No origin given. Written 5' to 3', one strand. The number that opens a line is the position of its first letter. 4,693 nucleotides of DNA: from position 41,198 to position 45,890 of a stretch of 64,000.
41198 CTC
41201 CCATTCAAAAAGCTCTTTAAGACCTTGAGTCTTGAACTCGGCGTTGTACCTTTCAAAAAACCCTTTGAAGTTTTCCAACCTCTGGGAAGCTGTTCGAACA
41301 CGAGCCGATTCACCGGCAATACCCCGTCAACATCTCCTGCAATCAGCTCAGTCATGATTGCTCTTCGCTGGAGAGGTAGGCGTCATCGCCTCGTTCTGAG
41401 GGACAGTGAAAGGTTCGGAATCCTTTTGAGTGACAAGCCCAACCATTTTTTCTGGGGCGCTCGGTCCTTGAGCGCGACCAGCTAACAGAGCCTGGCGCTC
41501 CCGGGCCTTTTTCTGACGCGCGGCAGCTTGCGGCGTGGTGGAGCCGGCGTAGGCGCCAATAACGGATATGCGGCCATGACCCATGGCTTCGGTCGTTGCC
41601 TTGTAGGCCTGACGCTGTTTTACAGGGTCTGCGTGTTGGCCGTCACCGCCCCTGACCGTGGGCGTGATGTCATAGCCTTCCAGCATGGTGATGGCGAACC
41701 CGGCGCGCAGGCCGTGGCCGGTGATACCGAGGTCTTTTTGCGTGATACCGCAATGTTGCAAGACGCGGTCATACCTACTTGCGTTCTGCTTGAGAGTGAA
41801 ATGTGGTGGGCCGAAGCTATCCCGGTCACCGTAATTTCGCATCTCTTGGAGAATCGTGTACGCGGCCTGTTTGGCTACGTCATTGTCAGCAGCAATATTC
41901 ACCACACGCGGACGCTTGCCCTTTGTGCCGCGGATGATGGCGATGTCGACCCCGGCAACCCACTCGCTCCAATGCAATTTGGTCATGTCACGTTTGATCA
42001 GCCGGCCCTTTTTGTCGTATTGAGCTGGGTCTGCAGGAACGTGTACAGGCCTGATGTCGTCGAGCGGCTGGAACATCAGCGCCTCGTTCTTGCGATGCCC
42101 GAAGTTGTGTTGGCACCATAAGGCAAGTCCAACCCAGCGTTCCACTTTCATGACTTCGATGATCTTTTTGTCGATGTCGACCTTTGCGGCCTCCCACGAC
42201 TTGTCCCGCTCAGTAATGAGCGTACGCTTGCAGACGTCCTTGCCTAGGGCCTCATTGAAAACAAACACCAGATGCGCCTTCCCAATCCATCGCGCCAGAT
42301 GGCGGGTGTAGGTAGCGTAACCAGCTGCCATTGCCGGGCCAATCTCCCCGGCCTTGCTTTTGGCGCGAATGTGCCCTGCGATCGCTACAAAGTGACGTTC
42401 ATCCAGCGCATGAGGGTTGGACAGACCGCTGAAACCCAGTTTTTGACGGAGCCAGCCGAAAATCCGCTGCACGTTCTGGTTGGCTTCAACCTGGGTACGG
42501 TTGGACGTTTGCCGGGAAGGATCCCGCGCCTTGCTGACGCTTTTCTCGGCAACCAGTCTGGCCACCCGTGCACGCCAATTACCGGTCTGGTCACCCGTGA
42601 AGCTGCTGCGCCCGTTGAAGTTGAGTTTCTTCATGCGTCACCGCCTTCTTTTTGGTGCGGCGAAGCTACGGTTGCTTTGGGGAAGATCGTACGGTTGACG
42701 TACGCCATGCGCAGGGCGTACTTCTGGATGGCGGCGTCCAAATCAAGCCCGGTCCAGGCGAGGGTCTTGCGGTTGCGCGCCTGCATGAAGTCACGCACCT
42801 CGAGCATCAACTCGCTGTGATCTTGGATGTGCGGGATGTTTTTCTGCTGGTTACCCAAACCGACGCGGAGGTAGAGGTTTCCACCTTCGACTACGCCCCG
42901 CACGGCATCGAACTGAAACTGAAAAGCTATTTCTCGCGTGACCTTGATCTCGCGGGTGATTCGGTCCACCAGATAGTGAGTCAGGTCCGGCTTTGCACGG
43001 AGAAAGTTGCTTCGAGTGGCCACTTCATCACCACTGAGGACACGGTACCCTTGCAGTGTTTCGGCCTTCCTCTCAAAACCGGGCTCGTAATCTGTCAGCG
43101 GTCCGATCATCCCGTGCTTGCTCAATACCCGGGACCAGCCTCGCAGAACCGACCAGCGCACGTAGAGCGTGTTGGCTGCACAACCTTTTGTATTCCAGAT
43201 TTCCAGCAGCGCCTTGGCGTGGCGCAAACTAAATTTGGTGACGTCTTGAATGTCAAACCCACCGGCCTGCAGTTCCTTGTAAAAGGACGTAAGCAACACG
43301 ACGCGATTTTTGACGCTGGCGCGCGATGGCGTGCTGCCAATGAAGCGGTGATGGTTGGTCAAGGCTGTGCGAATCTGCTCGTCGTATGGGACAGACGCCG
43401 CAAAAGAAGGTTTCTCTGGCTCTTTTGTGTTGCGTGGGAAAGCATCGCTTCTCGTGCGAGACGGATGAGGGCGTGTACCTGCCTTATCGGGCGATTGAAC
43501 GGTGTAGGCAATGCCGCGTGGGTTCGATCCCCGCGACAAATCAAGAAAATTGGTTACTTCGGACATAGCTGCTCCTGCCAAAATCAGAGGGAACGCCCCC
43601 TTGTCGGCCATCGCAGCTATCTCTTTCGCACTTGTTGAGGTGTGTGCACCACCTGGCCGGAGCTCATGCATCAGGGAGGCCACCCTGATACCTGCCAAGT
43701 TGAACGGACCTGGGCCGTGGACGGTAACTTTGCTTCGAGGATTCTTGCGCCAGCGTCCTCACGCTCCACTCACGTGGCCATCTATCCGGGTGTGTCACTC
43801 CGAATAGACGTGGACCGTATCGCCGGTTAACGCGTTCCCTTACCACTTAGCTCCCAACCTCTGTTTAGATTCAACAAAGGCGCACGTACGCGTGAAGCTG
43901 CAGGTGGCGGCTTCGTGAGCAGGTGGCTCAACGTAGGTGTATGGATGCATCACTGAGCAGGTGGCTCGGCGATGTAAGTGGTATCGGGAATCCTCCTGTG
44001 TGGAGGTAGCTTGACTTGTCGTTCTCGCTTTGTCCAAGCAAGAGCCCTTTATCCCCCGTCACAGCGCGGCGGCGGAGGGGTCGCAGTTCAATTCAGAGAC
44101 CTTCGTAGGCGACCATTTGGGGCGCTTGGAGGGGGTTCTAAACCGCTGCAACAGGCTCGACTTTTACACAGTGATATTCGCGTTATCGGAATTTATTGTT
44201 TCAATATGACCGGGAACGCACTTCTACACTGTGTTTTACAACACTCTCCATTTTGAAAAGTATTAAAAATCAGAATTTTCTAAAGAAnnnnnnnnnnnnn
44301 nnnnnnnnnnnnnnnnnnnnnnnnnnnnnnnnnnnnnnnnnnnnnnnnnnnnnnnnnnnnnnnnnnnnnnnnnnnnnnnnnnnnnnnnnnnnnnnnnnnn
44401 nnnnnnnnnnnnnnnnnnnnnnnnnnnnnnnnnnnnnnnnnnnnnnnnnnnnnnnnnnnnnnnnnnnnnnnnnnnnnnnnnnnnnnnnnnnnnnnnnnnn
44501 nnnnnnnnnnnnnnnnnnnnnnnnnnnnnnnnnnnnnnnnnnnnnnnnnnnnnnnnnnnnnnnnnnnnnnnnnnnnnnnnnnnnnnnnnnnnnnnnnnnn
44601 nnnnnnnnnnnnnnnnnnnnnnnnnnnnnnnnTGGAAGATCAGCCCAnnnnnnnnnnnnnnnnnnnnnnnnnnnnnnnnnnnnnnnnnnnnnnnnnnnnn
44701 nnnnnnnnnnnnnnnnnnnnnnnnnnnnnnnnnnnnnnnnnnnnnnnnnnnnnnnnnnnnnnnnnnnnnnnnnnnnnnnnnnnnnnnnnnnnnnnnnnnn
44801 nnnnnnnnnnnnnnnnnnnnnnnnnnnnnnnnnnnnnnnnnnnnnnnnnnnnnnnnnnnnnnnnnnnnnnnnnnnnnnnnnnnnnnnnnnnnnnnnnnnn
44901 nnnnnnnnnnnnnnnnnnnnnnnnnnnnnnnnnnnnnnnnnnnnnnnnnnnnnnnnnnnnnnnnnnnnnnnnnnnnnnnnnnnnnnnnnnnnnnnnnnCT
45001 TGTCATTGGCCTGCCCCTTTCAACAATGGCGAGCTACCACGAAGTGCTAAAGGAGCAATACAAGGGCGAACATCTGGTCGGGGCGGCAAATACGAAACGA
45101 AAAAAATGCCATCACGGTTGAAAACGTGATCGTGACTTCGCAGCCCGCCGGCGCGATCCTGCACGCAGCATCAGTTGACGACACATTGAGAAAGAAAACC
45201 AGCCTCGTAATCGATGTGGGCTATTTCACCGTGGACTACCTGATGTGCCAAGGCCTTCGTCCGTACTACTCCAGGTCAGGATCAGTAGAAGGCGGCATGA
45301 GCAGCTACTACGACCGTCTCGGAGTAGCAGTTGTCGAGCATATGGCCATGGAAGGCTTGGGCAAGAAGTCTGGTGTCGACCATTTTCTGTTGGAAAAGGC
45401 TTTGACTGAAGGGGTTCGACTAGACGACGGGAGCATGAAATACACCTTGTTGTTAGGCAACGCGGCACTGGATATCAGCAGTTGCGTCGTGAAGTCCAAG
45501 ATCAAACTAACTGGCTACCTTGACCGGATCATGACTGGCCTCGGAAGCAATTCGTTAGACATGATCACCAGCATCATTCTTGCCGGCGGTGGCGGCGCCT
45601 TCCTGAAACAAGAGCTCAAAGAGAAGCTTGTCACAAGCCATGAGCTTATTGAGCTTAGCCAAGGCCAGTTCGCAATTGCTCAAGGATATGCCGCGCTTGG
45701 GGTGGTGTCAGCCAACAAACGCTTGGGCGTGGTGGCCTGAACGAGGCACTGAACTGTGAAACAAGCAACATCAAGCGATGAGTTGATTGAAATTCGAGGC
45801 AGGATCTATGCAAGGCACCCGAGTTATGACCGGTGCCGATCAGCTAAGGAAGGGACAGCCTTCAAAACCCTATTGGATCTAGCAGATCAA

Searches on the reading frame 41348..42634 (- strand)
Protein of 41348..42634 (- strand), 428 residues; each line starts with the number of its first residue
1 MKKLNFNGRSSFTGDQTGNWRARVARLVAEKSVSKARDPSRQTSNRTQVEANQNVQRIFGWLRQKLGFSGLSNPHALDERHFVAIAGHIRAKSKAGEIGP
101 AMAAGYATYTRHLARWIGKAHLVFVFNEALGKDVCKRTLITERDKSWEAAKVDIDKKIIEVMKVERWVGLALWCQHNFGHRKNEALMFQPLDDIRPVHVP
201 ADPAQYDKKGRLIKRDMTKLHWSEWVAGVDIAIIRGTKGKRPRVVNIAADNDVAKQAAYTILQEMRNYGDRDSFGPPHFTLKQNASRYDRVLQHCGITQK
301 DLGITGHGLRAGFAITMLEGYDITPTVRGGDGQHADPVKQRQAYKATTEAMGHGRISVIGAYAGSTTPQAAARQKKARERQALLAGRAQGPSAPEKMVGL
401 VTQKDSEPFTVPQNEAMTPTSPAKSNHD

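Call 91: search_protein_families(library=pfam, proteins=[window:41348-42634:-], max_evalue=0.01)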
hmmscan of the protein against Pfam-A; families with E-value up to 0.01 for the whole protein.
window:41348-42634:- (428 aa): 1 family
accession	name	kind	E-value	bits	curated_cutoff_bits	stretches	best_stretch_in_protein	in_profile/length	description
PF12835.12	Integrase_1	-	0.001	19.5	23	1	148-267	8-106/149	Integrase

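Call 92: search_protein_families(library=padloc, proteins=[window:41348-42634:-], max_evalue=0.01)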
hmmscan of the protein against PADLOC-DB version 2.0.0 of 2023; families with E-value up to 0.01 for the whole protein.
window:41348-42634:- (428 aa): 1 family
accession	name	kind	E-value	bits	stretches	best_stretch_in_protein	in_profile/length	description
PDLC04399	PDC-M07B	-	0.0091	14.2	0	126-172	66-110/131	-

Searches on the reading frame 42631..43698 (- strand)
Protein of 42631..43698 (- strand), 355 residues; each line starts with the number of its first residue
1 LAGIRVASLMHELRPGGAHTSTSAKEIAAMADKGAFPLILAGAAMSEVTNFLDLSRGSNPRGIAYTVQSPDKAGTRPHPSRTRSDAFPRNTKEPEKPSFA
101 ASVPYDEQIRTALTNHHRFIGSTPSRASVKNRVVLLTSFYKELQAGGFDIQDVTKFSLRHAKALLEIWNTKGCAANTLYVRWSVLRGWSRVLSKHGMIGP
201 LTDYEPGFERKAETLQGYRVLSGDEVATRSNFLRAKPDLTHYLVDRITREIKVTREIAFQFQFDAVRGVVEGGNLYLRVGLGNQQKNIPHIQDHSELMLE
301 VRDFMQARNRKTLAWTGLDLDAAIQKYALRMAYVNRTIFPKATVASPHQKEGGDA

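Call 91: search_protein_families(library=pfam, proteins=[window:42631-43698:-], max_evalue=0.01)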
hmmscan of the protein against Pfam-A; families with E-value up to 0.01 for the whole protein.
window:42631-43698:- (355 aa): 1 family
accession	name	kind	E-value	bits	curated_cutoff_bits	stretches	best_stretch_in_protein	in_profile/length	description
PF12834.13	Phage_int_SAM_2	-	0.00048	21.1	22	1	127-187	20-80/91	Phage integrase, N-terminal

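Call 92: search_protein_families(library=padloc, proteins=[window:42631-43698:-], max_evalue=0.01)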
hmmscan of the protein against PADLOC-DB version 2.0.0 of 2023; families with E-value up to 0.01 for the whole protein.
window:42631-43698:- (355 aa): 0 families

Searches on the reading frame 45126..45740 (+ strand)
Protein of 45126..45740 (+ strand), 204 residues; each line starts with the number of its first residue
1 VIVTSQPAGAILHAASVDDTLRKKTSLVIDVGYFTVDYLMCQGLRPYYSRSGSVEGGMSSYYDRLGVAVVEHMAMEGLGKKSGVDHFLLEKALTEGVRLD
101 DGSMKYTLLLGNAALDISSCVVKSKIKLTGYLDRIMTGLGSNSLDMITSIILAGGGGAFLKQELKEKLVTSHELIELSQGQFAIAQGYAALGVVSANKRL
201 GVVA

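Call 91: search_protein_families(library=pfam, proteins=[window:45126-45740:+], max_evalue=0.01)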
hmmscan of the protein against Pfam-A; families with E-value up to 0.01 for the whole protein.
window:45126-45740:+ (204 aa): 2 families
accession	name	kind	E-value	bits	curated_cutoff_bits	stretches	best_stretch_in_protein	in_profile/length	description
PF21522.3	MreB-like_C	-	7.9e-11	43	27.8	1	28-166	1-123/123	Archaeal actin homologue MreB-like, C-terminal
PF21523.3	ParM_N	-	0.0046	17.5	27.4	1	25-189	6-157/159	Plasmid segregation protein ParM, C-terminal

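Call 92: search_protein_families(library=padloc, proteins=[window:45126-45740:+], max_evalue=0.01)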
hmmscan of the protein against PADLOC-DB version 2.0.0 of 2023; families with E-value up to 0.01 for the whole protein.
window:45126-45740:+ (204 aa): 0 families
